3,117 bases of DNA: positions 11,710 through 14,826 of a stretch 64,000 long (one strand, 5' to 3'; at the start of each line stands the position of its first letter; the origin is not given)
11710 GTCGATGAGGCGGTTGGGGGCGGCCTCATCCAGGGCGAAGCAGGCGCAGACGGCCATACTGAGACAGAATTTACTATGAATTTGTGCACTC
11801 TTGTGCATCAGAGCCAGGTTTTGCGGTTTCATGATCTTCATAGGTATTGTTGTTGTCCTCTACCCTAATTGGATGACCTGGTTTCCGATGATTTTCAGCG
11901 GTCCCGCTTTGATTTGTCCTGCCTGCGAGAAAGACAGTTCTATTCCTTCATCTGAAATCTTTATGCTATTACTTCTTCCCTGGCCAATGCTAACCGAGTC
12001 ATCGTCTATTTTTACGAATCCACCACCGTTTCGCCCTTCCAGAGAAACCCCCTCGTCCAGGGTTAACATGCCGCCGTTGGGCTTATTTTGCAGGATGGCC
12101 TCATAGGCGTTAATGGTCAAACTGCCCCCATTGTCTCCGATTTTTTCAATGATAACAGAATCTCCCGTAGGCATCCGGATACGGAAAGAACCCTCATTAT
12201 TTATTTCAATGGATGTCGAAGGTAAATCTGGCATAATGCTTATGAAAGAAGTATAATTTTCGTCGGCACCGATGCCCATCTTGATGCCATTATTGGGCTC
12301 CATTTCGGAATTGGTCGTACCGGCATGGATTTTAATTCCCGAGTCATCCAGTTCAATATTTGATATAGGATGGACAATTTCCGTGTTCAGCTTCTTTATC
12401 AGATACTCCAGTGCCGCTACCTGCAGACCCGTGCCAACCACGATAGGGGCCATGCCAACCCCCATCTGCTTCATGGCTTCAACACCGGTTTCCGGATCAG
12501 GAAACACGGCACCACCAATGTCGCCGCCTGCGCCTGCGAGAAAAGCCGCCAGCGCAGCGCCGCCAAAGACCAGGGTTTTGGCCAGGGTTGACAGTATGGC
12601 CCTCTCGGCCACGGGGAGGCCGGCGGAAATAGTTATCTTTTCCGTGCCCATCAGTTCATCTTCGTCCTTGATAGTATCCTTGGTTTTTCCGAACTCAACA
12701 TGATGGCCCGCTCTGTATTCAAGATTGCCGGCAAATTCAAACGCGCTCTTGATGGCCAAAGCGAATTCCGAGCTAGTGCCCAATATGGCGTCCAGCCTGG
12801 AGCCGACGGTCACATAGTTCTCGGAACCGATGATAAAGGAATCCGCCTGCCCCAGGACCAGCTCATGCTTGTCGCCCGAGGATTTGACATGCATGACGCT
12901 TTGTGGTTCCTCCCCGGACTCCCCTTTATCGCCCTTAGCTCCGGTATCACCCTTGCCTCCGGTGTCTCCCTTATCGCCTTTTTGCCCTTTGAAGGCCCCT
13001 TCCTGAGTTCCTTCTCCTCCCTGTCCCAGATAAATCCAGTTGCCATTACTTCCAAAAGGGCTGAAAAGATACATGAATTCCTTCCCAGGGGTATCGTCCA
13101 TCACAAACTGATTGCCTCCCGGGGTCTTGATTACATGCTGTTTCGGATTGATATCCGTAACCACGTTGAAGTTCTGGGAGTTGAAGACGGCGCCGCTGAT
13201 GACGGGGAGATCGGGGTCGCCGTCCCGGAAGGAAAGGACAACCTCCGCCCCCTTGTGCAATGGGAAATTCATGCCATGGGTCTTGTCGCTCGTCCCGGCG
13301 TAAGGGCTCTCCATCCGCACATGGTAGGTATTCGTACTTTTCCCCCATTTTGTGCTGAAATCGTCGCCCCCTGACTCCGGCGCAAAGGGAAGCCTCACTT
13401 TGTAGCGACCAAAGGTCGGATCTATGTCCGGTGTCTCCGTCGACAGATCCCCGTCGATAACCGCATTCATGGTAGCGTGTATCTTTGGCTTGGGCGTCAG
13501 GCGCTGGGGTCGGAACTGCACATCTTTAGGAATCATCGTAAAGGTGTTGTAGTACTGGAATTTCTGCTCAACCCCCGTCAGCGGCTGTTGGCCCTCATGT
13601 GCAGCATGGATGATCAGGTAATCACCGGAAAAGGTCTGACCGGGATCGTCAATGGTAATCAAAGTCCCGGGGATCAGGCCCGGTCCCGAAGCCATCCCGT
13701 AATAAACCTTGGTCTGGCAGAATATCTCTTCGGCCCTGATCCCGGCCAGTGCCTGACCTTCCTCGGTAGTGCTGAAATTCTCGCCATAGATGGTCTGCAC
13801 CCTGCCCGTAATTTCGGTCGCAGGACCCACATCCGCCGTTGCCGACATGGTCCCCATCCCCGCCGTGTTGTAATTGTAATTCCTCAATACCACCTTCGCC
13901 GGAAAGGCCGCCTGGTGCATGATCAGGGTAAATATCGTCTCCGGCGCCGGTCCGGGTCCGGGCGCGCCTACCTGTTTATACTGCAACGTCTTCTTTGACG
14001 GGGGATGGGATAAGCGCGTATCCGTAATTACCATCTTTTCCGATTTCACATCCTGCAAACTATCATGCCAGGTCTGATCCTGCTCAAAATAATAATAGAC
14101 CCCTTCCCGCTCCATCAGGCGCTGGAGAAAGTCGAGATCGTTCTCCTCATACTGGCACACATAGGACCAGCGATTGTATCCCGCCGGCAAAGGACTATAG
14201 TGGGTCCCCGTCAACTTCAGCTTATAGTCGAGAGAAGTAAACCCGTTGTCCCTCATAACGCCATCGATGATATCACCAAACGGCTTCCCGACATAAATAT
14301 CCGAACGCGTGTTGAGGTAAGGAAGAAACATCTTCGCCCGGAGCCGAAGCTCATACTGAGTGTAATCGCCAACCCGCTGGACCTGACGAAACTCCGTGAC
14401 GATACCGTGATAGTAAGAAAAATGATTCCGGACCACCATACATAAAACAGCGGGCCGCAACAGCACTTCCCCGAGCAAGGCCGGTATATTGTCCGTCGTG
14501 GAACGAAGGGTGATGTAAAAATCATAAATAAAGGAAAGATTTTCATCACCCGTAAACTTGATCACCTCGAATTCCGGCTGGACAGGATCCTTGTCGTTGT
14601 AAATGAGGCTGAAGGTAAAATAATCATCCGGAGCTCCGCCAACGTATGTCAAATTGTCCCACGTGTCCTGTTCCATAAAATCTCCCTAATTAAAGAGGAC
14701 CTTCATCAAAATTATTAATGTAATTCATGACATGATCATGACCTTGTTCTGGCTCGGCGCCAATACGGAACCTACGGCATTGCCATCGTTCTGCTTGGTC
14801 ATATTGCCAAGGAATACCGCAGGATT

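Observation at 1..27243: Three paralogous VgrG / DUF2169-pentapeptide / pentapeptide / DUF3540 / short PAAR-like modules with no recognisable payload or firing machinery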

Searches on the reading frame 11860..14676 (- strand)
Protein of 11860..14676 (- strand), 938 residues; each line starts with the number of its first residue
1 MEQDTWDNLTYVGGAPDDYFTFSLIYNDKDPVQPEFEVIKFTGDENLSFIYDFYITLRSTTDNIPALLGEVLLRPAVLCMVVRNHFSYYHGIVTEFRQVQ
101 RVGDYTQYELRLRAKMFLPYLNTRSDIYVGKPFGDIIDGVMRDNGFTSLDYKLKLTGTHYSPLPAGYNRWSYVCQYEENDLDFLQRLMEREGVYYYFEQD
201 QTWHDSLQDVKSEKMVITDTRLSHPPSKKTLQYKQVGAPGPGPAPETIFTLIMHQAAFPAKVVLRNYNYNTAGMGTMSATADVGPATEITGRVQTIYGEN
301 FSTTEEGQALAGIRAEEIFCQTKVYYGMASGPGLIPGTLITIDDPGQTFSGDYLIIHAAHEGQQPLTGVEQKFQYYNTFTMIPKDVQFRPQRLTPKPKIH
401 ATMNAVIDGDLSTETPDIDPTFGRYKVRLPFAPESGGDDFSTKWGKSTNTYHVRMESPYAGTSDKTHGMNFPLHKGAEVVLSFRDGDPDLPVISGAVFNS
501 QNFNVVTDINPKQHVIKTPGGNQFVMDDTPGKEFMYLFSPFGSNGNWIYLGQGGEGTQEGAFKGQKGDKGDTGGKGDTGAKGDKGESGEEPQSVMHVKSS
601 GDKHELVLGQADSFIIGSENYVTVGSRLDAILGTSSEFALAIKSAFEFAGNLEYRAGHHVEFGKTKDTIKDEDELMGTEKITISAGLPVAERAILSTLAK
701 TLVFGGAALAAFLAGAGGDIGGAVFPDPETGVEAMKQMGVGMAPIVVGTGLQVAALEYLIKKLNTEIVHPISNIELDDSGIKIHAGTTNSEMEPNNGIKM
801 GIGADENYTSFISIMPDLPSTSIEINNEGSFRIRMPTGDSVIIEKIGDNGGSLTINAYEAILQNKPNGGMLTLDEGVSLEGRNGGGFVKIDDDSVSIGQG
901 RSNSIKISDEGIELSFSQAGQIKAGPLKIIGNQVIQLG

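Call 4: search_protein_families(library=pfam, proteins=[window:11860-14676:-], max_evalue=0.01)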
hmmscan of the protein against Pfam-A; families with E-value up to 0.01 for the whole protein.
window:11860-14676:- (938 aa): 3 families
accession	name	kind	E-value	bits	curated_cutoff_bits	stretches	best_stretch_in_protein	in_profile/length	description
PF05954.17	Phage_GPD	-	1.4e-50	172.7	30.1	1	45-364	2-303/305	Phage tail baseplate hub (GPD)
PF04717.18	Phage_base_V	-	0.0002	22.1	23.8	1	448-498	28-75/75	Type VI secretion system/phage-baseplate injector OB domain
PF20093.5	DUF6484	-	0.00056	21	27.6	1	475-496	39-60/61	Domain of unknown function (DUF6484)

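Call 26: search_protein_families(library=ncbifam, proteins=[window:11860-14676:-], max_evalue=0.01)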
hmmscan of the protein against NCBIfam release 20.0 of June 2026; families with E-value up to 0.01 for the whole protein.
window:11860-14676:- (938 aa): 4 families
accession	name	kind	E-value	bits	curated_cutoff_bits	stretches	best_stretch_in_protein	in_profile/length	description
TIGR03361.1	VI_Rhs_Vgr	subfamily_domain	1.7e-67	228.2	186.35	1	33-537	9-490/513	type VI secretion system tip protein TssI/VgrG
TIGR01646.1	vgr_GE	subfamily_domain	3.9e-57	194.3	121.8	1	37-535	2-473/480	type VI secretion system tip protein VgrG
NF033848.1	VgrG_rel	hypoth_equivalog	0.00093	17.6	275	1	300-502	273-455/547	VgrG-related protein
NF038329.2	gly_rich_SclB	equivalog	0.0094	14.9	325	0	554-589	159-193/442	LPXTG-anchored collagen-like adhesin Scl2/SclB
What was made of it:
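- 11860..14676 (-): vgrG of module 2 (type B, 938 aa): core, a collagen-like GXY stretch (residues 554-589), a tail with two hydrophobic helices (residues 693-760, nt 12397-12600), and a C-terminal beta-rich tip ending IQLG. Pfam and TIGR03361 (calls 4, 26).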
